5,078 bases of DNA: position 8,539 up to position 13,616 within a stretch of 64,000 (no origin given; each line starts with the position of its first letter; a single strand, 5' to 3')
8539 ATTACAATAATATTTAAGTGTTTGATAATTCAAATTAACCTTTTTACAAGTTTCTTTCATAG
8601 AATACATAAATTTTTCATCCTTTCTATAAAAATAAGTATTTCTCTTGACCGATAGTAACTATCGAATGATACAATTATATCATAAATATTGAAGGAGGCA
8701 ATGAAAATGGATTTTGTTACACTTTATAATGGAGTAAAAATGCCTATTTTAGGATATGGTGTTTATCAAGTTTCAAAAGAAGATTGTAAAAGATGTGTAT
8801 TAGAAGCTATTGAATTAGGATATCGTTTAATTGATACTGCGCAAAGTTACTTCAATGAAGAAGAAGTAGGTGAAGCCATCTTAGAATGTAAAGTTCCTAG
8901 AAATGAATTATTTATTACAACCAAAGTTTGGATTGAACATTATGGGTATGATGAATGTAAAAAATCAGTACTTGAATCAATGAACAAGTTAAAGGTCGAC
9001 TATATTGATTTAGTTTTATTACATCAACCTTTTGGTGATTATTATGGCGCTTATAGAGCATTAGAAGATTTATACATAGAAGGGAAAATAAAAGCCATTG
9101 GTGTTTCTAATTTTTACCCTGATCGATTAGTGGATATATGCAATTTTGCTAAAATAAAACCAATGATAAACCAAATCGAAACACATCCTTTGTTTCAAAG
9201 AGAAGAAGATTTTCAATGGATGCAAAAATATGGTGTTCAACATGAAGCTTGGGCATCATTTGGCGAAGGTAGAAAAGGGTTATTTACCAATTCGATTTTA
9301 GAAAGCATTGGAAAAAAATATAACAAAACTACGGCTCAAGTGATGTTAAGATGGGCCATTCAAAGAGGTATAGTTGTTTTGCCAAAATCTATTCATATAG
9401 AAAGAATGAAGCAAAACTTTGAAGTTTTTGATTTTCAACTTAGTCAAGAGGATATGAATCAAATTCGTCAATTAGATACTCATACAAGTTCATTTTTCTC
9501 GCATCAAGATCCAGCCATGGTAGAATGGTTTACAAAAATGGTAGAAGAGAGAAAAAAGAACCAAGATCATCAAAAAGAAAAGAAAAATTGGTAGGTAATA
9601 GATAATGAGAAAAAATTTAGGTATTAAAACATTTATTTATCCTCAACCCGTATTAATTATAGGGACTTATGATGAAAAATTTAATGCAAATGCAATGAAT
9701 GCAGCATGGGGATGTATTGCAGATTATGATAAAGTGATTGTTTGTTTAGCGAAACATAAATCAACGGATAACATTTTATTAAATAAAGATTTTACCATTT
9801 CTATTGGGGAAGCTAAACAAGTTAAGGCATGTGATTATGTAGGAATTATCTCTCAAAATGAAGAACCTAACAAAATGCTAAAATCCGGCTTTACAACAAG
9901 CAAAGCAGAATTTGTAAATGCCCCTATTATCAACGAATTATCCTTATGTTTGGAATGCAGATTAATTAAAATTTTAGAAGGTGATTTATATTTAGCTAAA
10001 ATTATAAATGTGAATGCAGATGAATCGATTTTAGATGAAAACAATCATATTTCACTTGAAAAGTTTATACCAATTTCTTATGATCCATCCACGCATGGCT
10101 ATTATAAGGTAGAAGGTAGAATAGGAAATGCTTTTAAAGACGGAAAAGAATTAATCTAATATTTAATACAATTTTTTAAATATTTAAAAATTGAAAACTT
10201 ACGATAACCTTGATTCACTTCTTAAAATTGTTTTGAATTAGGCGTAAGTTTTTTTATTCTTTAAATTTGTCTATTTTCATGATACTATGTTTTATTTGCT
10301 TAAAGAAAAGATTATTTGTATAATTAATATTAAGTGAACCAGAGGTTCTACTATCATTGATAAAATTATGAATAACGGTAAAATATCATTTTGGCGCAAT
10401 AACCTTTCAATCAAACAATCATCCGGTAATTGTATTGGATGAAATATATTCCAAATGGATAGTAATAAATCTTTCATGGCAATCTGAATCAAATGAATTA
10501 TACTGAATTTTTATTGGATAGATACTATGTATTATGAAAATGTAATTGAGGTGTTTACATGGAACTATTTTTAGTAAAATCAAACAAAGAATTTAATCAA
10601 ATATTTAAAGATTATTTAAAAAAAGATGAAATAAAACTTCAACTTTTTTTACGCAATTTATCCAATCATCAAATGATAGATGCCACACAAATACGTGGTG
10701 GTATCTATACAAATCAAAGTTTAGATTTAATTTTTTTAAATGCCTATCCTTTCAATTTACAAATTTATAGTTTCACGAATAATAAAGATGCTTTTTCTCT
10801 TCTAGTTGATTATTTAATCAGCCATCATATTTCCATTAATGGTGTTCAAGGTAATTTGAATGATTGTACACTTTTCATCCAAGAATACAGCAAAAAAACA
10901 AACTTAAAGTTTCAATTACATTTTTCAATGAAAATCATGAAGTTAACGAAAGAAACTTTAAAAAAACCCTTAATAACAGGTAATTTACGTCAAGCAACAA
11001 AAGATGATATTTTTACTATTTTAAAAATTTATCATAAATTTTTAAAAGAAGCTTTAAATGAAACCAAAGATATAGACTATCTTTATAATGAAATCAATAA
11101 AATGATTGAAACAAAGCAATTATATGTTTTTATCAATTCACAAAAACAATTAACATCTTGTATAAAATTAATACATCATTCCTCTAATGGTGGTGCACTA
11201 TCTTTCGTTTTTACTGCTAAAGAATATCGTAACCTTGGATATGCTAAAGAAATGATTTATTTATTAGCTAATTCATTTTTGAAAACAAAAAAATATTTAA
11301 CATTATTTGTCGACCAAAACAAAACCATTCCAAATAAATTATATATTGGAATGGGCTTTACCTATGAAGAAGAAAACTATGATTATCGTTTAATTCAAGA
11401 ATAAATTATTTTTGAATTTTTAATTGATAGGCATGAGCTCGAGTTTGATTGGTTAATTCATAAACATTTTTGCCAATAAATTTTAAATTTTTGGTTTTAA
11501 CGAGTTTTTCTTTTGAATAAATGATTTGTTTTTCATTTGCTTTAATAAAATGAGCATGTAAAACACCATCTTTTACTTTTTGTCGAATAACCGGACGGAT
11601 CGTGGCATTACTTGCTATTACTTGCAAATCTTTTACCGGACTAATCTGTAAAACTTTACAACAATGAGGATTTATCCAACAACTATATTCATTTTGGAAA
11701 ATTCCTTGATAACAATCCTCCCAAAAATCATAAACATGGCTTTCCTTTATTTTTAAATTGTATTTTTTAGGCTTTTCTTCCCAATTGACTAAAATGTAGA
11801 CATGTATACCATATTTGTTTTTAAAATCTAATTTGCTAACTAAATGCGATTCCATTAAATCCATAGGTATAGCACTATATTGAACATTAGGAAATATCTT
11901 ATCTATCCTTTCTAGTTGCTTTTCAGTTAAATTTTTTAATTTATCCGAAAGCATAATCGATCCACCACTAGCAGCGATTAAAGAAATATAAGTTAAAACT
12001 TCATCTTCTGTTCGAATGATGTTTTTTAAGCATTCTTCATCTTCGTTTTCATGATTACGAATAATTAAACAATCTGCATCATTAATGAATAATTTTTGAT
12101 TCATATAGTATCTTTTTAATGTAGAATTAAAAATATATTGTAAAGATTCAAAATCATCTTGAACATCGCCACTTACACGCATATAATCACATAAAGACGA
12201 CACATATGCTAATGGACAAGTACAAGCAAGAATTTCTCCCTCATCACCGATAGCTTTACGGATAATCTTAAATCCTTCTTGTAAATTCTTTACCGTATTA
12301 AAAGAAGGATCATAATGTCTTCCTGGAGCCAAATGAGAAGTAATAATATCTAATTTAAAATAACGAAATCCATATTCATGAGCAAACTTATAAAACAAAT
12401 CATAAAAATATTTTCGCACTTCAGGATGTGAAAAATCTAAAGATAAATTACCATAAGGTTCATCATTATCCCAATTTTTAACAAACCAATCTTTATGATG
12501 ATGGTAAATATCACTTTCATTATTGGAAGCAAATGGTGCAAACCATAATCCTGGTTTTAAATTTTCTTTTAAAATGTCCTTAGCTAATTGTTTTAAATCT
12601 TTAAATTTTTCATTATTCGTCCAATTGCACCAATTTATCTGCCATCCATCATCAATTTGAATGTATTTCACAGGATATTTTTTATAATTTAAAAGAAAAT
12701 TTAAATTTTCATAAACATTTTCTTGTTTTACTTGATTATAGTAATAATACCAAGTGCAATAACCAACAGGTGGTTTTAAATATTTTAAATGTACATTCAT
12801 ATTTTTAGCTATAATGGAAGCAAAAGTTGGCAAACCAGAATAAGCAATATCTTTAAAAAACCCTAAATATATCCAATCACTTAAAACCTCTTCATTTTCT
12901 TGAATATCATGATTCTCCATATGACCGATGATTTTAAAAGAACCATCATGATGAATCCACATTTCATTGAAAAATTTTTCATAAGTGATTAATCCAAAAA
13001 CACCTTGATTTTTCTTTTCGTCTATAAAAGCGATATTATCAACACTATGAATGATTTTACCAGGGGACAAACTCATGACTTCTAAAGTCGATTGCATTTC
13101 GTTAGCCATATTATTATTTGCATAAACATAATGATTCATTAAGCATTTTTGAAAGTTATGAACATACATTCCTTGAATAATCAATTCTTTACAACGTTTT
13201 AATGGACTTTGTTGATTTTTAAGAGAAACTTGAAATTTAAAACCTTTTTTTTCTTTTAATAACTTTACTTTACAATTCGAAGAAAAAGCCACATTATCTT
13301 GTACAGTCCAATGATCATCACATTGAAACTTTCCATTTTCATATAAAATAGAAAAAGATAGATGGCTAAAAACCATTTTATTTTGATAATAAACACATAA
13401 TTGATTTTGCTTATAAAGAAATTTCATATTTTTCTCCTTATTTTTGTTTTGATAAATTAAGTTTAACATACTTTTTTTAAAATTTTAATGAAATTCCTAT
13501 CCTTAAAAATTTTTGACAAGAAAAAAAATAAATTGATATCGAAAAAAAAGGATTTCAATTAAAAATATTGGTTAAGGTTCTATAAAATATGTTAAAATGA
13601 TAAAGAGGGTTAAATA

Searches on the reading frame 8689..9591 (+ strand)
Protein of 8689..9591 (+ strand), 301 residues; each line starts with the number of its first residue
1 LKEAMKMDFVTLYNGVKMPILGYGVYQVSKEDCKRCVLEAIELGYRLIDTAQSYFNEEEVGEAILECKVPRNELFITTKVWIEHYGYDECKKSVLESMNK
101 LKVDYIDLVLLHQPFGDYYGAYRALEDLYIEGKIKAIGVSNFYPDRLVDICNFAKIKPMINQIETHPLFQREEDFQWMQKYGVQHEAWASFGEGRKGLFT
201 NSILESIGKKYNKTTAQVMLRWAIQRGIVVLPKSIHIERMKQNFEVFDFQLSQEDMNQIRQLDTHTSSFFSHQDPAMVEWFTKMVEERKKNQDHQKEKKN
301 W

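Call 20: search_protein_families(library=pfam, proteins=[window:8689-9591:+], max_evalue=0.001)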
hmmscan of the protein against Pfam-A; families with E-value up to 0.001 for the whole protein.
window:8689-9591:+ (301 aa): 1 family
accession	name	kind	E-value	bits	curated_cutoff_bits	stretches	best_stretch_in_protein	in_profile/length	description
PF00248.27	Aldo_ket_red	-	2.7e-52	178.1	24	1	27-263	15-290/291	Aldo/keto reductase family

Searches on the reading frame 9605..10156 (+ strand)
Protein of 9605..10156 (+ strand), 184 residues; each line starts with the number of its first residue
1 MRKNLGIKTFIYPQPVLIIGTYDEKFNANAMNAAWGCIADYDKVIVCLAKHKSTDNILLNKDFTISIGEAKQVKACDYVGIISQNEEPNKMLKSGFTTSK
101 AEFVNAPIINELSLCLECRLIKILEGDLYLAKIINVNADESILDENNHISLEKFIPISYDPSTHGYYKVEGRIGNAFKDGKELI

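Call 20: search_protein_families(library=pfam, proteins=[window:9605-10156:+], max_evalue=0.001)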
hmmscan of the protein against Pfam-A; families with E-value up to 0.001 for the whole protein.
window:9605-10156:+ (184 aa): 1 family
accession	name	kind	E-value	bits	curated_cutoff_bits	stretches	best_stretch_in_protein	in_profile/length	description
PF01613.24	Flavin_Reduct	-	7e-13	49.4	27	1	12-142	4-137/153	Flavin reductase like domain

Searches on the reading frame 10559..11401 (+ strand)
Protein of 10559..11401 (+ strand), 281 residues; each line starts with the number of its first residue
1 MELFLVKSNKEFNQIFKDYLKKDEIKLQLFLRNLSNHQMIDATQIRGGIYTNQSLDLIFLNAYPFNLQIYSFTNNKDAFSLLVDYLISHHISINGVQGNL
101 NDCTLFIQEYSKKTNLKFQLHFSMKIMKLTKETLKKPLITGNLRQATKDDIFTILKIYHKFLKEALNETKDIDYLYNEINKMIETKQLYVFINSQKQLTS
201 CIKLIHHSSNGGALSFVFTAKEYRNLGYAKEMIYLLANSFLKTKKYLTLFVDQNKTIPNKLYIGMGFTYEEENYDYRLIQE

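Call 20: search_protein_families(library=pfam, proteins=[window:10559-11401:+], max_evalue=0.001)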
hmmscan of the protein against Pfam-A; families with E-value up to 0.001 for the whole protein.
window:10559-11401:+ (281 aa): 5 families
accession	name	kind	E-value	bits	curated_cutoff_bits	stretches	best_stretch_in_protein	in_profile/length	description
PF13673.13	Acetyltransf_10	-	4e-05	24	23.6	1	176-269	19-109/128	Acetyltransferase (GNAT) domain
PF12122.13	Rhomboid_N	-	7.1e-05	23.5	26.2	0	74-118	8-52/86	Cytoplasmic N-terminal domain of rhomboid serine protease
PF08445.16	FR47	-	0.0005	20.5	22.1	1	209-274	19-84/86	FR47-like protein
PF13508.13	Acetyltransf_7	-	0.00063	20.5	27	0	189-268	6-83/84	Acetyltransferase (GNAT) domain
PF00583.31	Acetyltransf_1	-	0.00067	20.4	20.7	1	181-267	27-116/116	Acetyltransferase (GNAT) family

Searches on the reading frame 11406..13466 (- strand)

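Call 20: search_protein_families(library=pfam, proteins=[window:11406-13466:-], max_evalue=0.001)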
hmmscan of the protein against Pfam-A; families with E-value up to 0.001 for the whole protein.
window:11406-13466:- (686 aa): 2 families
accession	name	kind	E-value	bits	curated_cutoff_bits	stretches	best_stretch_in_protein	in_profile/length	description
PF02065.24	Melibiase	-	4.5e-12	46.1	27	1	261-374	67-191/347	Melibiase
PF01055.32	Glyco_hydro_31_2nd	-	7.5e-11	42.4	23.5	1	237-374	14-156/328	Glycosyl hydrolases family 31 TIM-barrel domain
